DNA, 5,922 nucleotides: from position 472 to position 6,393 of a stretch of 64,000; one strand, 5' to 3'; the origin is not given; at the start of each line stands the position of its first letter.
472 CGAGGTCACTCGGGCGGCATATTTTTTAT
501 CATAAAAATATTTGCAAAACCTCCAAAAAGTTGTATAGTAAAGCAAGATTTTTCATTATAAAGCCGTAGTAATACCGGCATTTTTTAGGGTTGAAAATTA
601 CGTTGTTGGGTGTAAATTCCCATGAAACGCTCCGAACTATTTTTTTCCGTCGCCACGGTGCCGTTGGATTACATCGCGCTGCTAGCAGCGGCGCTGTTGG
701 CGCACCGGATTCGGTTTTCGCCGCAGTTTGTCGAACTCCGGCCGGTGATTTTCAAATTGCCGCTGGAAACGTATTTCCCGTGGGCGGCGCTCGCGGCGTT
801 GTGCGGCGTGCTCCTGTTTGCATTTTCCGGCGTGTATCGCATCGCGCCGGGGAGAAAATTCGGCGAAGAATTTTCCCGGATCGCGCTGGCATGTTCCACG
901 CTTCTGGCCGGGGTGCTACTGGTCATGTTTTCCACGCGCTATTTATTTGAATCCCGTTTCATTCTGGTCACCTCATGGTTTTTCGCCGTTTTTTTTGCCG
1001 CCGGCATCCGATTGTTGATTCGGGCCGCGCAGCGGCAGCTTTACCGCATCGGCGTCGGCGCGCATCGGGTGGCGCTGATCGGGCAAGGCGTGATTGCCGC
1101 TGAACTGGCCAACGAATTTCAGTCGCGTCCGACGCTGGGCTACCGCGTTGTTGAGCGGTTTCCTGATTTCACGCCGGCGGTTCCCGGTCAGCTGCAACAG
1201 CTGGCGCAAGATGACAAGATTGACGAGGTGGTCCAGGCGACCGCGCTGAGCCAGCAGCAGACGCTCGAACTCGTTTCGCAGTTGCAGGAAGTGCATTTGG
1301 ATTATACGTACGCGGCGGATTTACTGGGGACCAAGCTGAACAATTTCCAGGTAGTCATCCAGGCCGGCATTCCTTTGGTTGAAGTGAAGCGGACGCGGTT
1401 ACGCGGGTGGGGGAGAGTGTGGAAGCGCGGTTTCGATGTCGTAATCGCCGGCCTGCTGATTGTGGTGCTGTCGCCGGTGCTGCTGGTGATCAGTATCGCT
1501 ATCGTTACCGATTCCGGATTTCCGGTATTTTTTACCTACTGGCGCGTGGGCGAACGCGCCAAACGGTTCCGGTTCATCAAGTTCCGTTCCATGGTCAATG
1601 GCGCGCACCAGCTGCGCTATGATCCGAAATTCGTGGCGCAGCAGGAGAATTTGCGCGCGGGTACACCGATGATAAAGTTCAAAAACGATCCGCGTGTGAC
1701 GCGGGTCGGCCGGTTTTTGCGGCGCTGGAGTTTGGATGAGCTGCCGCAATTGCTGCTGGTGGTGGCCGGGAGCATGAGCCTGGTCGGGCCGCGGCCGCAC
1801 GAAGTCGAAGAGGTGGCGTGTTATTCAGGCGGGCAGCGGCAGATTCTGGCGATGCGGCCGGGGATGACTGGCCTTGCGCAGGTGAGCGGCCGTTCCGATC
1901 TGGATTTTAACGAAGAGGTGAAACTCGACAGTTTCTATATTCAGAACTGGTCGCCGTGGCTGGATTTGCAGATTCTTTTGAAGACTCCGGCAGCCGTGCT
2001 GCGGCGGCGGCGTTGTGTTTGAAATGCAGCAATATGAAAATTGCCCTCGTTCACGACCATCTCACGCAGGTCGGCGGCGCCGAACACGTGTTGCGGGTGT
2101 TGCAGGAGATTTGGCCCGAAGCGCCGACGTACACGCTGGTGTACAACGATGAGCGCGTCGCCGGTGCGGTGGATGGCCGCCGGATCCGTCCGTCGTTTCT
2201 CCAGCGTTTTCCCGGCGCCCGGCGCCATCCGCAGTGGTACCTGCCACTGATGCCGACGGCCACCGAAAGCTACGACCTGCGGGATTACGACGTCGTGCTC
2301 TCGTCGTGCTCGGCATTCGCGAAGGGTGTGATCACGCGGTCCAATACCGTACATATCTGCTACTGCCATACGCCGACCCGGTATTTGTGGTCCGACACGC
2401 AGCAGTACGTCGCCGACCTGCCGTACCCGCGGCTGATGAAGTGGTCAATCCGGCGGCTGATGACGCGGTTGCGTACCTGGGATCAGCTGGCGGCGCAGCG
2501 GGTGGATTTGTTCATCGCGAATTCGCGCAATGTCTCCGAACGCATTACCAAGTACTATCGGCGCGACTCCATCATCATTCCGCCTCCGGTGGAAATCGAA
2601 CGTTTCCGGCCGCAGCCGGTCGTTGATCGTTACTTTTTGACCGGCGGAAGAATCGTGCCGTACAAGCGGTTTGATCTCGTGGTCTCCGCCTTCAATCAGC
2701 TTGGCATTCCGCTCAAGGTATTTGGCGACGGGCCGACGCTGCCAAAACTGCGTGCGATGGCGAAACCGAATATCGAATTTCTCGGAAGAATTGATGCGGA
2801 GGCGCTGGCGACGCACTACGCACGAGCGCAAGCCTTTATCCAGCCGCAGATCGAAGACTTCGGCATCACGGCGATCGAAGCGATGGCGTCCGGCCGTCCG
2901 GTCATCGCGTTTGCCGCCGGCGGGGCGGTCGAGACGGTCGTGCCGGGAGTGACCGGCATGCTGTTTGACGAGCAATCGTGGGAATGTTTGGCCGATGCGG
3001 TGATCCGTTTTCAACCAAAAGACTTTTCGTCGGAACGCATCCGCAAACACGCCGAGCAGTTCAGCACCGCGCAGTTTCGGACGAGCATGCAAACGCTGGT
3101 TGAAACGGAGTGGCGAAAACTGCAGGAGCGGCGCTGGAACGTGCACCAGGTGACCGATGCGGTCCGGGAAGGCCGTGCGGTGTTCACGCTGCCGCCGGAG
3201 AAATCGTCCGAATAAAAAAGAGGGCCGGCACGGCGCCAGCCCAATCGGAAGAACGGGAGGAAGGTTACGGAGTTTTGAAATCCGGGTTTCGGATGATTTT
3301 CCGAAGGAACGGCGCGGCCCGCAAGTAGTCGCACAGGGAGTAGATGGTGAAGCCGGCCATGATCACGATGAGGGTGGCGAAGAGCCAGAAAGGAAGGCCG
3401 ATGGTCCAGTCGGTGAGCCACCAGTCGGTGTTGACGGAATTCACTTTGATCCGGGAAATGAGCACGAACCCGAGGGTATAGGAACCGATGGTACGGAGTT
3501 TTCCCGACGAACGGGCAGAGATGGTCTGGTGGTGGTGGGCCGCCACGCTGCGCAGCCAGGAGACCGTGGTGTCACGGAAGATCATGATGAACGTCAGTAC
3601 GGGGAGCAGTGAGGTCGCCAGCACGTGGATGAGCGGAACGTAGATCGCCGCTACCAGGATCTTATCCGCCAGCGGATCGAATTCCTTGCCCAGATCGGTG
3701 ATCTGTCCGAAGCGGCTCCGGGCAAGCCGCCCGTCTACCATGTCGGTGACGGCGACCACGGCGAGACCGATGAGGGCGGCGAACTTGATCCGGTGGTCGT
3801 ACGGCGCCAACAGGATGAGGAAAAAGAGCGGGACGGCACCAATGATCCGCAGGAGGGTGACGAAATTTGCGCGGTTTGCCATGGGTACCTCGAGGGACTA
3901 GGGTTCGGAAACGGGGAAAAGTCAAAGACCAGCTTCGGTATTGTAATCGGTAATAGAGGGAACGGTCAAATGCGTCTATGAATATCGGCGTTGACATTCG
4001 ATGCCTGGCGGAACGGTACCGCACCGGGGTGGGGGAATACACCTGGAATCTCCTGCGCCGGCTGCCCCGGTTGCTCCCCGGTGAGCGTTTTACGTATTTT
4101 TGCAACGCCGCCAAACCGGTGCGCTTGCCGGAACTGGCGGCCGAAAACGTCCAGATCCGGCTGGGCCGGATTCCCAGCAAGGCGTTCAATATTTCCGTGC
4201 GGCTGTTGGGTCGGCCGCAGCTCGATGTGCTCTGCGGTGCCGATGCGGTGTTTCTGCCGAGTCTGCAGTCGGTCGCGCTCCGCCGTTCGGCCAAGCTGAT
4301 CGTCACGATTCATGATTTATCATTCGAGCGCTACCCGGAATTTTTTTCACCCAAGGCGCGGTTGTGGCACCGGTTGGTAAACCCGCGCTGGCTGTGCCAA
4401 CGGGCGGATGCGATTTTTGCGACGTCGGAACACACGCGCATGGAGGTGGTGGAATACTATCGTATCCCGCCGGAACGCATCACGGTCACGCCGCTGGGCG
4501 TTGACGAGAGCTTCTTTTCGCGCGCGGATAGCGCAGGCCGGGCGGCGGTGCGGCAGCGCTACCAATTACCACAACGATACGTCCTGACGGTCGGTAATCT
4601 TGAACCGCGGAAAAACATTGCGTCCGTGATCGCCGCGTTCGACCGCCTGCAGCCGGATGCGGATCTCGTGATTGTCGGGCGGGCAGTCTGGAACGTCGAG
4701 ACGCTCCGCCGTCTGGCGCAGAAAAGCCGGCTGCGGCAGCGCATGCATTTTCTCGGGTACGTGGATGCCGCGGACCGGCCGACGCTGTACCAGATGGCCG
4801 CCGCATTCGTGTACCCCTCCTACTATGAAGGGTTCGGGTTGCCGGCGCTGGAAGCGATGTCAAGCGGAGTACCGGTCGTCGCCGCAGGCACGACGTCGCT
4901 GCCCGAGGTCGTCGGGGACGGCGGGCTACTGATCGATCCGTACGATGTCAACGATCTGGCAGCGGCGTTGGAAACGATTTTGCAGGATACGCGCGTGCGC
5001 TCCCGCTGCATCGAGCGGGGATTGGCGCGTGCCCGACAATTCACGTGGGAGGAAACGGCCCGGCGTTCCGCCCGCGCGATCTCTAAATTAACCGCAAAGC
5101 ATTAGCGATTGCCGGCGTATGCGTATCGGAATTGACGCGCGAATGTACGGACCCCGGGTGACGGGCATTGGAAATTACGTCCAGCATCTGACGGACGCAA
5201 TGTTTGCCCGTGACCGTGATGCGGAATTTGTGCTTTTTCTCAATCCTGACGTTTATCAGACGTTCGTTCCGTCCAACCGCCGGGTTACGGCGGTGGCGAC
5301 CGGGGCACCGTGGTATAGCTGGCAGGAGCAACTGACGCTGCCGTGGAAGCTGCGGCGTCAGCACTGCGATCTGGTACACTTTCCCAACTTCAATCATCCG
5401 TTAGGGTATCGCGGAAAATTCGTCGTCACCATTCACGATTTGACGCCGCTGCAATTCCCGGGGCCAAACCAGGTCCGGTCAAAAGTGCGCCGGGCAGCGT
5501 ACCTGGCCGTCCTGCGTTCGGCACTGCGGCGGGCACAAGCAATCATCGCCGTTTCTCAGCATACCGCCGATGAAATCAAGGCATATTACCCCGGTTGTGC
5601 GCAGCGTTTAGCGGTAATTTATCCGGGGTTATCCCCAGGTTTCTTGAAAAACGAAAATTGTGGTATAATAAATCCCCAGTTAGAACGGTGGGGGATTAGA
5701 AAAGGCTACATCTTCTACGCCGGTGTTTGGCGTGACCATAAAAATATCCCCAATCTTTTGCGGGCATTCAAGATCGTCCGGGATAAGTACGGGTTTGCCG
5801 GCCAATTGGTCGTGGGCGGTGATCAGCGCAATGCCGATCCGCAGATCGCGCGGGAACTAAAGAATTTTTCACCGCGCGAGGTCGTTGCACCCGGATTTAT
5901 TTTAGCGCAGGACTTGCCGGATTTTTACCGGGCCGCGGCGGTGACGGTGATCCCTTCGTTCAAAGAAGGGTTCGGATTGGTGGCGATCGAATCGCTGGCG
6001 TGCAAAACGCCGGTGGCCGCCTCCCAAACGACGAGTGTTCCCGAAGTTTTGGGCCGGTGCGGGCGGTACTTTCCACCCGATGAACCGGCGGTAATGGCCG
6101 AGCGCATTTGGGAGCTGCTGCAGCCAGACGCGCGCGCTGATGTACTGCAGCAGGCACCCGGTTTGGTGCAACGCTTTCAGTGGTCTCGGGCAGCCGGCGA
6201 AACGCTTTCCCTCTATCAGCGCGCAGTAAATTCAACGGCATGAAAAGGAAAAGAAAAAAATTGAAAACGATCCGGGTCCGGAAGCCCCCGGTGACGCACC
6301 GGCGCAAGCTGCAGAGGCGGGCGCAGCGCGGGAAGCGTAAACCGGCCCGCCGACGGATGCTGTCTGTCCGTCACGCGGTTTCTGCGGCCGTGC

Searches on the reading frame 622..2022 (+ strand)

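Call 84: search_protein_families(library=pfam, proteins=[window:622-2022:+], max_evalue=0.00001)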
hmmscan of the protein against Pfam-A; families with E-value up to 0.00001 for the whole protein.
window:622-2022:+ (466 aa): 2 families
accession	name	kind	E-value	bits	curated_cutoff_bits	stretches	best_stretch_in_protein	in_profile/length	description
PF02397.22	Bac_transf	-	4.1e-61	206.1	27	1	268-460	1-178/179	Bacterial sugar transferase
PF13727.12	CoA_binding_3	-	2.8e-10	40.9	25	1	69-205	3-135/175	CoA-binding domain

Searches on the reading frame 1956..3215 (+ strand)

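Call 84: search_protein_families(library=pfam, proteins=[window:1956-3215:+], max_evalue=0.00001)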
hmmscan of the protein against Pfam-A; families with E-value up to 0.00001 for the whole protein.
window:1956-3215:+ (419 aa): 3 families
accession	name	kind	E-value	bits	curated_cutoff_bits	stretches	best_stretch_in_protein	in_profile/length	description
PF00534.26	Glycos_transf_1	-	2.3e-25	89.6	26.4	1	223-367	14-170/172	Glycosyl transferases group 1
PF13692.12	Glyco_trans_1_4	-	9.7e-23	81.4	27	1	226-351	3-138/142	Glycosyl transferases group 1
PF13439.12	Glyco_transf_4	-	4.2e-09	37.1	28.5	1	79-216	41-170/170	Glycosyltransferase Family 4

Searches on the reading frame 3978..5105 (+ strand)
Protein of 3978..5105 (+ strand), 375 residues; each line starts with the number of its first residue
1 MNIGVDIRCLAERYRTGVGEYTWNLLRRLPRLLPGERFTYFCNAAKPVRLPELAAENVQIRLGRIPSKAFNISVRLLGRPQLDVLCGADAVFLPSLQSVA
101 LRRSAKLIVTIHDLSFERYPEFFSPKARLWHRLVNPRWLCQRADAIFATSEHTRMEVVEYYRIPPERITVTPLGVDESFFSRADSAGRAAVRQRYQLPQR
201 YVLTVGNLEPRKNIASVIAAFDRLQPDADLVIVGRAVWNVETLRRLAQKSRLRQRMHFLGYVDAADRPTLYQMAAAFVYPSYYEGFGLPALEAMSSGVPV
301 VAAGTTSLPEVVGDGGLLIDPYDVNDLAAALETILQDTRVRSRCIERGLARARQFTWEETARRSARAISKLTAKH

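Call 84: search_protein_families(library=pfam, proteins=[window:3978-5105:+], max_evalue=0.00001)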
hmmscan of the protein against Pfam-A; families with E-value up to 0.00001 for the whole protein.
window:3978-5105:+ (375 aa): 6 families
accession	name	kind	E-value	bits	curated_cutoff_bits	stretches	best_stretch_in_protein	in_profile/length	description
PF00534.26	Glycos_transf_1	-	1.7e-38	132.3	26.4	1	198-348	14-169/172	Glycosyl transferases group 1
PF13692.12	Glyco_trans_1_4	-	5.9e-32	111.3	27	1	200-337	2-142/142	Glycosyl transferases group 1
PF13439.12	Glyco_transf_4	-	1.1e-17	65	28.5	1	17-178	3-169/170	Glycosyltransferase Family 4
PF13579.12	Glyco_trans_4_4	-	2.5e-13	51.1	29.7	1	16-174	1-158/158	Glycosyl transferase 4-like domain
PF20706.3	GT4-conflict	-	4.1e-10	39.6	26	1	196-314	194-322/385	Family 4 Glycosyltransferase in conflict systems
PF13524.12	Glyco_trans_1_2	-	9.8e-06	26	25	0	219-362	7-140/144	Glycosyl transferase-like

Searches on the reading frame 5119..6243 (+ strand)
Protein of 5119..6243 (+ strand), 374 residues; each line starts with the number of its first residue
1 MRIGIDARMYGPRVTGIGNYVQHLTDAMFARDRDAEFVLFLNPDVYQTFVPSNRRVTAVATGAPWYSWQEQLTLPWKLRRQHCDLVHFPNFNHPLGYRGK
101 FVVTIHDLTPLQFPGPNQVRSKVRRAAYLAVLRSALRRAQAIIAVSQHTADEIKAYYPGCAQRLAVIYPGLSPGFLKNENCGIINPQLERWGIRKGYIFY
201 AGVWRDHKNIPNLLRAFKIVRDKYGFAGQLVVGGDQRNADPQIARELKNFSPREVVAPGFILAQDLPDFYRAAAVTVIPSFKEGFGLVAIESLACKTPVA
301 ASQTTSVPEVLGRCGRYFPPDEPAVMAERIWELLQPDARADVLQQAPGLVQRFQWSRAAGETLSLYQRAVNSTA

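Call 84: search_protein_families(library=pfam, proteins=[window:5119-6243:+], max_evalue=0.00001)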
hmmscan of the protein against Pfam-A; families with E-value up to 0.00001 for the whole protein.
window:5119-6243:+ (374 aa): 5 families
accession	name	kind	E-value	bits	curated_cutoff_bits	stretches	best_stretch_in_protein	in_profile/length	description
PF13692.12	Glyco_trans_1_4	-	2.1e-23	83.6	27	1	198-335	4-141/142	Glycosyl transferases group 1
PF00534.26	Glycos_transf_1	-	4.3e-20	72.4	26.4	1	195-337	15-159/172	Glycosyl transferases group 1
PF13439.12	Glyco_transf_4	-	1.1e-17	65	28.5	1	15-171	2-166/170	Glycosyltransferase Family 4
PF20706.3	GT4-conflict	-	2.6e-11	43.6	26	1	133-321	141-327/385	Family 4 Glycosyltransferase in conflict systems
PF13579.12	Glyco_trans_4_4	-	1.4e-10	42.2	29.7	1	15-170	1-158/158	Glycosyl transferase 4-like domain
